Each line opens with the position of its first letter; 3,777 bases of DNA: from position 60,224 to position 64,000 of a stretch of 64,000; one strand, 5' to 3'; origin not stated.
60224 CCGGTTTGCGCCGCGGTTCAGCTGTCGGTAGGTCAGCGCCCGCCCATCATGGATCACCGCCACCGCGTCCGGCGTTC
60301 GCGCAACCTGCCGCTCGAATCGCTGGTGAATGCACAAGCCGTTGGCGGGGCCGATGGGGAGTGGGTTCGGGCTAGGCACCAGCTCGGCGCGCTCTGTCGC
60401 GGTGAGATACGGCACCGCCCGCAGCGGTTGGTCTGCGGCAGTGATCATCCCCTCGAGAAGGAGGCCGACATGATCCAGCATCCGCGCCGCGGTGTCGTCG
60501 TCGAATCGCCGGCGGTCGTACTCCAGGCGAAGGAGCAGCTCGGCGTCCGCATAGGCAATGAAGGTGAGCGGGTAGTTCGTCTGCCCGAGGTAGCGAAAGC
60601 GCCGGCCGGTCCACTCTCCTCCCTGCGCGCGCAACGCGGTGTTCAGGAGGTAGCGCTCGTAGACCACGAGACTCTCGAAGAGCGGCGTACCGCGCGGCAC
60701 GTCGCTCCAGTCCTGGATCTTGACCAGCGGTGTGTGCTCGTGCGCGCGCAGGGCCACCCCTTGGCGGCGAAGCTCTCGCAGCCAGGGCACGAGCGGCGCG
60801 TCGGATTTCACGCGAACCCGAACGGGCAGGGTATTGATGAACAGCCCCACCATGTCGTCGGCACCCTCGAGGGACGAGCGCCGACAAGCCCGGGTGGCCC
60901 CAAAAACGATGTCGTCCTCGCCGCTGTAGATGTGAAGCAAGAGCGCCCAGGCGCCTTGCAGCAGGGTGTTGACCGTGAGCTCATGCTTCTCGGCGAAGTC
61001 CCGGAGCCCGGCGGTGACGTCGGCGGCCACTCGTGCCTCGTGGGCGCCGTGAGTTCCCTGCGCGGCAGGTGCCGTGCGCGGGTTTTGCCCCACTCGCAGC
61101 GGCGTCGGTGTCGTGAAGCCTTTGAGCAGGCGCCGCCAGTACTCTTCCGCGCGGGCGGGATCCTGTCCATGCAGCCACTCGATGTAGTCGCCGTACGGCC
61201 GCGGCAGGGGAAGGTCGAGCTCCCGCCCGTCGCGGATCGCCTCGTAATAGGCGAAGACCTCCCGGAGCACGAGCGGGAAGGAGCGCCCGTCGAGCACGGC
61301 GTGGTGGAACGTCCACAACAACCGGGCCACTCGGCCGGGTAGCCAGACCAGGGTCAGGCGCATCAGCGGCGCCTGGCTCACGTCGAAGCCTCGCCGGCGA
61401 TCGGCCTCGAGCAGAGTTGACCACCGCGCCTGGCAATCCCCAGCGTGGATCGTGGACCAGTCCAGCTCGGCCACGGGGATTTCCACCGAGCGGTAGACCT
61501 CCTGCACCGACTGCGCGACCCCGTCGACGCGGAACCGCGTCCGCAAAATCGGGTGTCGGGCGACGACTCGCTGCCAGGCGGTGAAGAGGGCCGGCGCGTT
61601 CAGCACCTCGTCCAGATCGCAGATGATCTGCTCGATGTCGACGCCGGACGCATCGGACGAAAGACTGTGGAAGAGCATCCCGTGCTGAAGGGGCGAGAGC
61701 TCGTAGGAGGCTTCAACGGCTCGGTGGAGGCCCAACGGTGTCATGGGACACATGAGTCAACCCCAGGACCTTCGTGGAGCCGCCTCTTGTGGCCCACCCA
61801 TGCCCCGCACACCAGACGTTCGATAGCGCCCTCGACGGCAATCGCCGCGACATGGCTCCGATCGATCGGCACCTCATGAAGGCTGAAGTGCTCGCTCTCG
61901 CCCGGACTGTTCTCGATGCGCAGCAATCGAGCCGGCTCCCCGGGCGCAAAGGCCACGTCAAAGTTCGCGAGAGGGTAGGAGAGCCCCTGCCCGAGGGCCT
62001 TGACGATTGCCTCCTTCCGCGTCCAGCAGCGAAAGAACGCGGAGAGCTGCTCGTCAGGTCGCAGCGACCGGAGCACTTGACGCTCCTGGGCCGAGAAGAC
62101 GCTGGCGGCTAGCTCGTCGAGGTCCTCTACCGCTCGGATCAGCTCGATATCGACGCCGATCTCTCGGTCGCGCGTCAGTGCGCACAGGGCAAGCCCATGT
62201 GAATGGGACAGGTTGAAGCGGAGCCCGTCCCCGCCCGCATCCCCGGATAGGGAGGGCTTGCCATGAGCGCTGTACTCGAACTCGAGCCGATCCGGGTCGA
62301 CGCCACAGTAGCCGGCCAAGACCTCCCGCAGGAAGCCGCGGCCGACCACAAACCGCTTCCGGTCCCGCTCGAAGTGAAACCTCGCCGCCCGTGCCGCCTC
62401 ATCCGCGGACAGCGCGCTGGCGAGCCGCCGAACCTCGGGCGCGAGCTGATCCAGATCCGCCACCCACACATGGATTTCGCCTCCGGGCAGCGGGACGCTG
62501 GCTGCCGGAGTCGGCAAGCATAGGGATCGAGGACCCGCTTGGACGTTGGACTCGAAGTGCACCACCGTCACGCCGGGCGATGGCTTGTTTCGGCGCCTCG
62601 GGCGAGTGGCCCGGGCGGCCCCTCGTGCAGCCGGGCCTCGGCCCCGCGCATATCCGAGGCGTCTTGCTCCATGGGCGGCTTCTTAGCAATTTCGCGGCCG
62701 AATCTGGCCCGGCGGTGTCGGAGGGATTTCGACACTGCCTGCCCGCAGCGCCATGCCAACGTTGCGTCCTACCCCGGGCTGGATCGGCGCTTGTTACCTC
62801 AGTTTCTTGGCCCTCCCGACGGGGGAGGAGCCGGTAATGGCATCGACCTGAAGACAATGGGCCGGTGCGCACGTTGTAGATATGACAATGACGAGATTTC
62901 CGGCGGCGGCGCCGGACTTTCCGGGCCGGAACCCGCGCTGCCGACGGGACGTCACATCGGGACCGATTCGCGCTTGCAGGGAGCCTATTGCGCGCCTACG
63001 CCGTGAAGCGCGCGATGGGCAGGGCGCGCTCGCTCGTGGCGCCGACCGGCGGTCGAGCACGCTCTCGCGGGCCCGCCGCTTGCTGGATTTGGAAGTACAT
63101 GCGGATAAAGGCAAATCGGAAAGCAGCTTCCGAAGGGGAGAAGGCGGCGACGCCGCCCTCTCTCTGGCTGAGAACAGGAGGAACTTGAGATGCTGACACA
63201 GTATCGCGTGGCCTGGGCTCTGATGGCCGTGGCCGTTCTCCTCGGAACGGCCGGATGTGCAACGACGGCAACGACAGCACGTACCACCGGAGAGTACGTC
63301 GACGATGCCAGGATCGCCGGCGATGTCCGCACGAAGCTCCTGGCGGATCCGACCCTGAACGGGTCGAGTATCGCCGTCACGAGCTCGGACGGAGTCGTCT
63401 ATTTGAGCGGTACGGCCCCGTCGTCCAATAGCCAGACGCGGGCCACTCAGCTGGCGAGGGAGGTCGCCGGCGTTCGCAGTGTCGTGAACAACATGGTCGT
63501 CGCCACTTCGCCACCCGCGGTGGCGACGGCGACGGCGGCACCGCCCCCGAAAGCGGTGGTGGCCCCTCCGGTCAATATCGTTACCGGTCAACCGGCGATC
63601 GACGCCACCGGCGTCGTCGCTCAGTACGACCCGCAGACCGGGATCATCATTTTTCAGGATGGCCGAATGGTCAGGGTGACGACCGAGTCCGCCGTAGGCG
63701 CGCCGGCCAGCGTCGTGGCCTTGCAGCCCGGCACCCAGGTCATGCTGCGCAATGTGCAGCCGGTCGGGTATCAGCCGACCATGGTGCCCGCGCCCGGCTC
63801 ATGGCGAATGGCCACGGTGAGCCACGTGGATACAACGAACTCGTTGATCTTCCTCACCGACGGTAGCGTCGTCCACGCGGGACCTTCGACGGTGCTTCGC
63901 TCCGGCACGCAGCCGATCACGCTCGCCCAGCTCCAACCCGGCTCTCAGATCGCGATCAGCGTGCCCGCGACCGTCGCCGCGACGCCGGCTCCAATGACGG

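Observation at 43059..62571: Compact, fully translationally coupled PPTase-NRPS-PKS/aminotransferase-NRPS-thioesterase operon (orphan hybrid assembly line)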

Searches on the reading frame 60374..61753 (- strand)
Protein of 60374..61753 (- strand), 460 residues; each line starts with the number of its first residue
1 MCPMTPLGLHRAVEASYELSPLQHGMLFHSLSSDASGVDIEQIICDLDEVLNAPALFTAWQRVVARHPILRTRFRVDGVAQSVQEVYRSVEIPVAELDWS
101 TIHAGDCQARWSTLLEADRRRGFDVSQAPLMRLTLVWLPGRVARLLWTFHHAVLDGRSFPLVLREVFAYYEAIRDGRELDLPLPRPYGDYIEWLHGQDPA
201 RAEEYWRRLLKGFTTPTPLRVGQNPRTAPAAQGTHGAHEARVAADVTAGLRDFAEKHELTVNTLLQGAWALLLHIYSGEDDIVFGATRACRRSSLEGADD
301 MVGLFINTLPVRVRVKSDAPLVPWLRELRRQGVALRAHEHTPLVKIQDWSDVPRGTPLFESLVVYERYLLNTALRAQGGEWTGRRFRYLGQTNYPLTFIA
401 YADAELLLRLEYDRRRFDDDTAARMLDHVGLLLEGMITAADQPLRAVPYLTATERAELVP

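Call 30: search_solved_structures(query=window:60374-61753:-, max_evalue=1e-10)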
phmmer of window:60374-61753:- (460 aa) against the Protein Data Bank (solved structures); distinct sequences matched with E-value up to 1e-10: 36.
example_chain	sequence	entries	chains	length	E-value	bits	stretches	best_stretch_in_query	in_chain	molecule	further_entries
8hlk_A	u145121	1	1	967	1.1e-106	360.4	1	12-458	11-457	Microcystin synthetase B (Fragment)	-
9lcq_A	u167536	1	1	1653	1.2e-76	261.4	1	13-456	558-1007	PvdL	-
9up2_A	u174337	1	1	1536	1.4e-76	261.1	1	13-456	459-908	PvdL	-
9lcp_A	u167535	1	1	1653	1.7e-76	260.9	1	13-456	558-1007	PvdL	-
9lco_A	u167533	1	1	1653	1.7e-76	260.9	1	13-456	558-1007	PvdL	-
8f7f_A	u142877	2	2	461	3.4e-59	203.9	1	13-446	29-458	Surfactin synthetase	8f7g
2vsq_A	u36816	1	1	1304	3.9e-59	203.7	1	13-456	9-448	SURFACTIN SYNTHETASE SUBUNIT 3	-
9rde_A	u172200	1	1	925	6.5e-59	202.9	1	13-452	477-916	Bacitracin synthase 3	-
9bfd_B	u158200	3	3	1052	7.3e-57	196.2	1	13-459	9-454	Tyrocidine synthase 2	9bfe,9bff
8f7h_A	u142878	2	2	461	4.7e-56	193.5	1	13-446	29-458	Surfactin synthetase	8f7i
6p1j_A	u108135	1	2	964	2.2e-28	102.3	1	51-458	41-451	Txo2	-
6oyf_A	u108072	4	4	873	8e-28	100.4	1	49-458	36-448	Txo1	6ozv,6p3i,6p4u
8jbr_A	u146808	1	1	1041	4.3e-27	98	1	7-413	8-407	McyA protein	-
7r9x_A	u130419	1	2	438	2.1e-21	79.3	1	11-323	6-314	AmbE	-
7kw2_A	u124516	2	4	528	6.1e-21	77.8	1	13-444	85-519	PCP-C didomain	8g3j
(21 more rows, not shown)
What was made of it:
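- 60380..61720 (-): C1, N-terminal condensation domain with an intact HHAVLDG motif, belonging to the clade that follows E domains (DCL-like). Best PDB match is the first C domain of McyB at 1.1e-106, against about 1e-20 for LCL-type domains (call 30).
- On Lipoinitiation by a starter C domain: The best PDB match is a DCL domain, the first C domain of McyB (call 30).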

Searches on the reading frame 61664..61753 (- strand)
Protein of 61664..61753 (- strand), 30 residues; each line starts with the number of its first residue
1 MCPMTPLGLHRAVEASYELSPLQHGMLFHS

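Call 29: search_solved_structures(query=window:61664-61753:-, max_evalue=10)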
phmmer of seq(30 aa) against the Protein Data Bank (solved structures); distinct sequences matched with E-value up to 10: 3.
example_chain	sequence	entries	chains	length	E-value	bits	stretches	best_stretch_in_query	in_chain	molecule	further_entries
8hlk_A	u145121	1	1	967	0.12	15.9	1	12-30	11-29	Microcystin synthetase B (Fragment)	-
8f7h_A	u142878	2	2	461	0.7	13.6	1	13-30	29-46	Surfactin synthetase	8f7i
8f7f_A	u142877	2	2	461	0.76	13.5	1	13-30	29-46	Surfactin synthetase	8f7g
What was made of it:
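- Tried and rejected: One PDB search was spent on a 30-aa fragment by mistake (call 29).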

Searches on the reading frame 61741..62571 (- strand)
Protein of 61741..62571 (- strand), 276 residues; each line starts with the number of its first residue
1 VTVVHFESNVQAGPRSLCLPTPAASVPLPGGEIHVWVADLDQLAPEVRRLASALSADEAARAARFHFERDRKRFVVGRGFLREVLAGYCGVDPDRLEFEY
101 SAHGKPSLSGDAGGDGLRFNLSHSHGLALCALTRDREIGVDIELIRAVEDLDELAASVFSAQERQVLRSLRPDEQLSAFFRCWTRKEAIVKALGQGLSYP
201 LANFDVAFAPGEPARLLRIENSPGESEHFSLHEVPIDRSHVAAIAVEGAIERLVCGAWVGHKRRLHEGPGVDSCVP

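Call 3: search_protein_families(library=pfam, proteins=[window:61741-62571:-], max_evalue=0.001)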
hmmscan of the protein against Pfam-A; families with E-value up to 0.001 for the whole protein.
window:61741-62571:- (276 aa): 2 families
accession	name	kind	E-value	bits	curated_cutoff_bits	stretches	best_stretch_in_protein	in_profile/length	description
PF01648.25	ACPS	-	2.2e-19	70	25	1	138-245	2-111/111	4'-phosphopantetheinyl transferase superfamily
PF22624.1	AASDHPPT_N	-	3.5e-12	46.9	27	1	46-128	9-93/100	4'-phosphopantetheinyl transferase, N-terminal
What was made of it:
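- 61741..62571 (-): Sfp/HetI-type 4'-phosphopantetheinyl transferase, first gene of the operon. Pfam ACPS 2.2e-19 and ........_N 3.5e-12 (call 3).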

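Call 92: search_protein_families(library=ncbifam, proteins=[window:61741-62571:-], max_evalue=0.00001)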
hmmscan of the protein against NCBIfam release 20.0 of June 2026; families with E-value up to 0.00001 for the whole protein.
window:61741-62571:- (276 aa): 4 families
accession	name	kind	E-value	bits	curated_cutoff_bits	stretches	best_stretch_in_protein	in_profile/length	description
NF042922.1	4PPT_HetI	equivalog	2e-66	223.7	370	1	19-255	6-233/235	4'-phosphopantetheinyl transferase HetI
NF007676.0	PRK10351.1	equivalog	5.5e-24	84.8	174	1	69-195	29-145/195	4'-phosphopantetheinyl transferase AcpT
NF047349.1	4PPT_AusB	equivalog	3.4e-19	69.1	225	1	59-207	26-162/205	aureusimine biosynthesis 4'-phosphopantetheinyl transferase AusB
TIGR00556.1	pantethn_trn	domain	1.8e-12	47.5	45.35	1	137-245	4-119/128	phosphopantetheine--protein transferase domain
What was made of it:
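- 61741..62571 (-): HetI-like in NCBIfam at 223.7 bits, below the 370-bit cut-off (call 92).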

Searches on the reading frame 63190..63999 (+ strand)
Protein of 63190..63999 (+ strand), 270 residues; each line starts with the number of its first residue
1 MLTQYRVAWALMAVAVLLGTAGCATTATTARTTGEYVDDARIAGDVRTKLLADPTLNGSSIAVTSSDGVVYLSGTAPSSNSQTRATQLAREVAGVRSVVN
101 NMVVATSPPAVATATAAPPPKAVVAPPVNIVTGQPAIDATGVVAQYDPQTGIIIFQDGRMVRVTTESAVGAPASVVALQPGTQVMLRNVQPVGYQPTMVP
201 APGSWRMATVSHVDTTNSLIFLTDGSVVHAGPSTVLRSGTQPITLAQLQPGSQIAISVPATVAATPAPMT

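Call 92: search_protein_families(library=ncbifam, proteins=[window:63190-63999:+], max_evalue=0.00001)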
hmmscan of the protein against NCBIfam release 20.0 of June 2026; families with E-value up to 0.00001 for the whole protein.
window:63190-63999:+ (270 aa): 2 families
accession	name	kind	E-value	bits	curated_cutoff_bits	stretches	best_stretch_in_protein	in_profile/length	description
NF007858.0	PRK10568.1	equivalog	1.5e-13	50.9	174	1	30-104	130-204/206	molecular chaperone OsmY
NF008247.1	PRK11023.1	equivalog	1.9e-11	44.1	184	1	13-105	22-115/192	division/outer membrane stress-associated lipid-binding lipoprotein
